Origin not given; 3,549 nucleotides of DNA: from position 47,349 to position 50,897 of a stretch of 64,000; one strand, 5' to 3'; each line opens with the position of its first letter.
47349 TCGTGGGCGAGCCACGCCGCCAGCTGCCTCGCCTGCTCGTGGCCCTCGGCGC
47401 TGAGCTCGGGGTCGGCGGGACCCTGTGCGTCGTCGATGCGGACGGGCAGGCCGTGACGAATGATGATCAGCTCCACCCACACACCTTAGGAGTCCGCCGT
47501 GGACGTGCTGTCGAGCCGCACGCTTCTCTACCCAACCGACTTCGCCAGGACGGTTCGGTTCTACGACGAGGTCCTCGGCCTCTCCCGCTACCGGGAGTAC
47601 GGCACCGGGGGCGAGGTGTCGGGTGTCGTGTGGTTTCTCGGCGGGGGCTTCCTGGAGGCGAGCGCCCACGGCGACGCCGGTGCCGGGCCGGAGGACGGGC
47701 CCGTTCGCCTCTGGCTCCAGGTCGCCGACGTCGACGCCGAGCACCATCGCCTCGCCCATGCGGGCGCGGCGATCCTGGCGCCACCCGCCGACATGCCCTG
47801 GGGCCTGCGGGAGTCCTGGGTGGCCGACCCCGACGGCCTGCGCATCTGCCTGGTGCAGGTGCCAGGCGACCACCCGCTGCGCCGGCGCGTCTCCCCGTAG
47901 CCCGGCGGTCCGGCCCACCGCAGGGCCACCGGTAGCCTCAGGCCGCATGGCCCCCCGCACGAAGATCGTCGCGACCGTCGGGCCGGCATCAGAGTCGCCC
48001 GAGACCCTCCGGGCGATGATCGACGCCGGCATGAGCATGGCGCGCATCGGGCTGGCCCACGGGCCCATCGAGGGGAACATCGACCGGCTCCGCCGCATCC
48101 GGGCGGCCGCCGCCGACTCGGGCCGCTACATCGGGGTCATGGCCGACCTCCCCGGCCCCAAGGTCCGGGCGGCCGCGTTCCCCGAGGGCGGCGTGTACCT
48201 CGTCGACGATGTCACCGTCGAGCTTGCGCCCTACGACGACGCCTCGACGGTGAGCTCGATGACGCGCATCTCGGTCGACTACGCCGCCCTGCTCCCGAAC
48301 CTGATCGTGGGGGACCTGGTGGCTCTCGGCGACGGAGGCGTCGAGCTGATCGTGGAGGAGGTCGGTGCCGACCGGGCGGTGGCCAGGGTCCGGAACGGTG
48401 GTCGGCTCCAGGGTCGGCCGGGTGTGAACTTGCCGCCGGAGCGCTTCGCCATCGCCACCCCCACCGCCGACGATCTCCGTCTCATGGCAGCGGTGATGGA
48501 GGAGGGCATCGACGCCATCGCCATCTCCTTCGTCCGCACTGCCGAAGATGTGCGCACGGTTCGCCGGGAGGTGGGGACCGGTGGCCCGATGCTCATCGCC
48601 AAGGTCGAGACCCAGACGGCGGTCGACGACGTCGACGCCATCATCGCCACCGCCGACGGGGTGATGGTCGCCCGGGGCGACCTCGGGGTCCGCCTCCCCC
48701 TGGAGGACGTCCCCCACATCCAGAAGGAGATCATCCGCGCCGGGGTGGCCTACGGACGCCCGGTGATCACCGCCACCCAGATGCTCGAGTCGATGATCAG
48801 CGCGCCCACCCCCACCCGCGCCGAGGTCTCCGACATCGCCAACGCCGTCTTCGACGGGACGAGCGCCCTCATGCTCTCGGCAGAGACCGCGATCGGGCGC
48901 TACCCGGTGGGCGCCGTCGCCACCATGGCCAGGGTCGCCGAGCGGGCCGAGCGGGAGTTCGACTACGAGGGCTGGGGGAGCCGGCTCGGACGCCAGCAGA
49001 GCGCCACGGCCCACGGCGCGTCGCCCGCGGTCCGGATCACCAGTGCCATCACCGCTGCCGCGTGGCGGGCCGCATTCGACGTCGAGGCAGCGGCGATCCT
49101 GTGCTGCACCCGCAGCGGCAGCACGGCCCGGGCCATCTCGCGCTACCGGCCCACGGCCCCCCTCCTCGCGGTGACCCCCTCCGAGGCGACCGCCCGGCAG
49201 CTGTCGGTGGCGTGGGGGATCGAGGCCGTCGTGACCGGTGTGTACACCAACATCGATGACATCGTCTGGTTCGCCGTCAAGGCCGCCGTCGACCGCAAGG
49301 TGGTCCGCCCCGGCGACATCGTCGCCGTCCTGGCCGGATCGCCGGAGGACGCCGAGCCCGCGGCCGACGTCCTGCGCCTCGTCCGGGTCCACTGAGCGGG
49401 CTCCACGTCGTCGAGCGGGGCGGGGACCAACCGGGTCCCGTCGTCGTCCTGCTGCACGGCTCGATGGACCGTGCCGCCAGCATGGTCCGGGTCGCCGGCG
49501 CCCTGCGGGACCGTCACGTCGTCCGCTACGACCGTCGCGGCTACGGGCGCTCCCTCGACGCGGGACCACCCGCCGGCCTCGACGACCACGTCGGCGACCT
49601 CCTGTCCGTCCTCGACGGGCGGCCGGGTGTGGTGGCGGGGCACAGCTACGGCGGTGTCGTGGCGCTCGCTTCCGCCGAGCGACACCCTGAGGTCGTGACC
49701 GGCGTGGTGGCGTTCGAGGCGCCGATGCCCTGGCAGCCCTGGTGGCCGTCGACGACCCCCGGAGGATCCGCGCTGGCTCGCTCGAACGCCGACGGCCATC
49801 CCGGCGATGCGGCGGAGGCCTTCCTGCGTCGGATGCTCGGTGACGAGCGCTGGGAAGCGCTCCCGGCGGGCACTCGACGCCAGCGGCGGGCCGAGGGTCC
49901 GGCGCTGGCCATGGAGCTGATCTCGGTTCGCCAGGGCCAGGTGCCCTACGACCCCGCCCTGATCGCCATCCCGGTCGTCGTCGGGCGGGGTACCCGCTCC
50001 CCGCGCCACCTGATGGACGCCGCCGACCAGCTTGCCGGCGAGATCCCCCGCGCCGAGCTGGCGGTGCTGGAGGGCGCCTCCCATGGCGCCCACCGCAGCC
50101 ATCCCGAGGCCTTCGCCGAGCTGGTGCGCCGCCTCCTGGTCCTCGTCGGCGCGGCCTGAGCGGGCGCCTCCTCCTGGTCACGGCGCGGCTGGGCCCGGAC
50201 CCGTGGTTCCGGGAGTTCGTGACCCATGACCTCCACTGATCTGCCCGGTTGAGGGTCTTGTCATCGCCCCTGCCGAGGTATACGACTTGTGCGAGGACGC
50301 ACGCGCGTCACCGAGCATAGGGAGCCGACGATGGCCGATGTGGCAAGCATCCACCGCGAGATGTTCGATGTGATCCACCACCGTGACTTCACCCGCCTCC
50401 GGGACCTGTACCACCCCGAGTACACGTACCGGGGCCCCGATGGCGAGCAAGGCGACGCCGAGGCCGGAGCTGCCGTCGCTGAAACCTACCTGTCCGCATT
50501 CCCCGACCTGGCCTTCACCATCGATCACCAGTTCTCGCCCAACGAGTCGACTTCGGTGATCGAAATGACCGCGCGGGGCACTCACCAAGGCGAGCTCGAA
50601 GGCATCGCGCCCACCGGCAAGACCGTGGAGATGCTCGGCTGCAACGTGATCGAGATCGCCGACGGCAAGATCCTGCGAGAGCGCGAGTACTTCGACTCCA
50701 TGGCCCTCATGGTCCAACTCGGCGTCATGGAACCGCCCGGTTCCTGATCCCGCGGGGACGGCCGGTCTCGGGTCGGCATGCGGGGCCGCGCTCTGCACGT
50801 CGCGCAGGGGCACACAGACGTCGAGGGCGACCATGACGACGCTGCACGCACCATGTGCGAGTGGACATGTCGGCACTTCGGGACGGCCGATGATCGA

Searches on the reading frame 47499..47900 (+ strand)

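Call 46: search_protein_families(library=pfam, proteins=[window:47499-47900:+], max_evalue=0.001)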
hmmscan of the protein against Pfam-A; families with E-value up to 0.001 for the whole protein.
window:47499-47900:+ (133 aa): 3 families
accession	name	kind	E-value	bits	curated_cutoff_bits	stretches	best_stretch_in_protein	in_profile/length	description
PF00903.31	Glyoxalase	-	2.1e-14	54.4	20.6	1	8-118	5-121/121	Glyoxalase/Bleomycin resistance protein/Dioxygenase superfamily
PF18029.7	Glyoxalase_6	-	5.5e-10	40.3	23.6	1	13-119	7-106/106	Glyoxalase-like domain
PF12681.13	Glyoxalase_2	-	0.00027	21.3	30.1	1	8-116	4-111/118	Glyoxalase-like domain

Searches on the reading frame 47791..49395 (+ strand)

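Call 46: search_protein_families(library=pfam, proteins=[window:47791-49395:+], max_evalue=0.001)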
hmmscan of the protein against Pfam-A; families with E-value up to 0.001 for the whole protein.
window:47791-49395:+ (534 aa): 3 families
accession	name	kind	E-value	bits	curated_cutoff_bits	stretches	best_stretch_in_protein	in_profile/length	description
PF00224.27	PK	-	1e-89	301.3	30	1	55-376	2-328/328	Pyruvate kinase, barrel domain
PF02887.21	PK_C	-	1.8e-28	99.3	28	1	419-530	2-113/114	Pyruvate kinase, alpha/beta domain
PF03328.21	HpcH_HpaI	-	0.00063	19.5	25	0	233-309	79-165/221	HpcH/HpaI aldolase/citrate lyase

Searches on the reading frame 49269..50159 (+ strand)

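Call 46: search_protein_families(library=pfam, proteins=[window:49269-50159:+], max_evalue=0.001)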
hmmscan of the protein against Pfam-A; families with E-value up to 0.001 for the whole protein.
window:49269-50159:+ (296 aa): 4 families
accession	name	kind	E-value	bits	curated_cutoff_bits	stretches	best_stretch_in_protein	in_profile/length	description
PF12697.13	Abhydrolase_6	-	1.5e-21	78.5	26.3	1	59-284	1-216/217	Alpha/beta hydrolase family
PF12146.15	Hydrolase_4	-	2.6e-12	47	27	1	54-157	2-114/239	Serine aminopeptidase, S33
PF00561.26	Abhydrolase_1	-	1.2e-11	45.2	25.8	1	57-161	1-115/245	alpha/beta hydrolase fold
PF00756.26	Esterase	-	2.2e-05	24.8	22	1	120-163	117-162/251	Putative esterase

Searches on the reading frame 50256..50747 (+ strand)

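Call 47: search_protein_families(library=pfam, proteins=[window:50256-50747:+], max_evalue=0.001)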
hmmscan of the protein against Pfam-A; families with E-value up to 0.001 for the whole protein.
window:50256-50747:+ (163 aa): 3 families
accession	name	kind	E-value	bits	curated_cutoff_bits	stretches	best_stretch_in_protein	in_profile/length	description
PF07366.18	SnoaL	-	5.1e-25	88.2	28.4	1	34-155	5-126/126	SnoaL-like polyketide cyclase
PF12680.13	SnoaL_2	-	4.9e-17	62.9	27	1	34-141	2-101/102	SnoaL-like domain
PF14534.12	DUF4440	-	7e-05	23.7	25.2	1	30-113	2-84/107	Domain of unknown function (DUF4440)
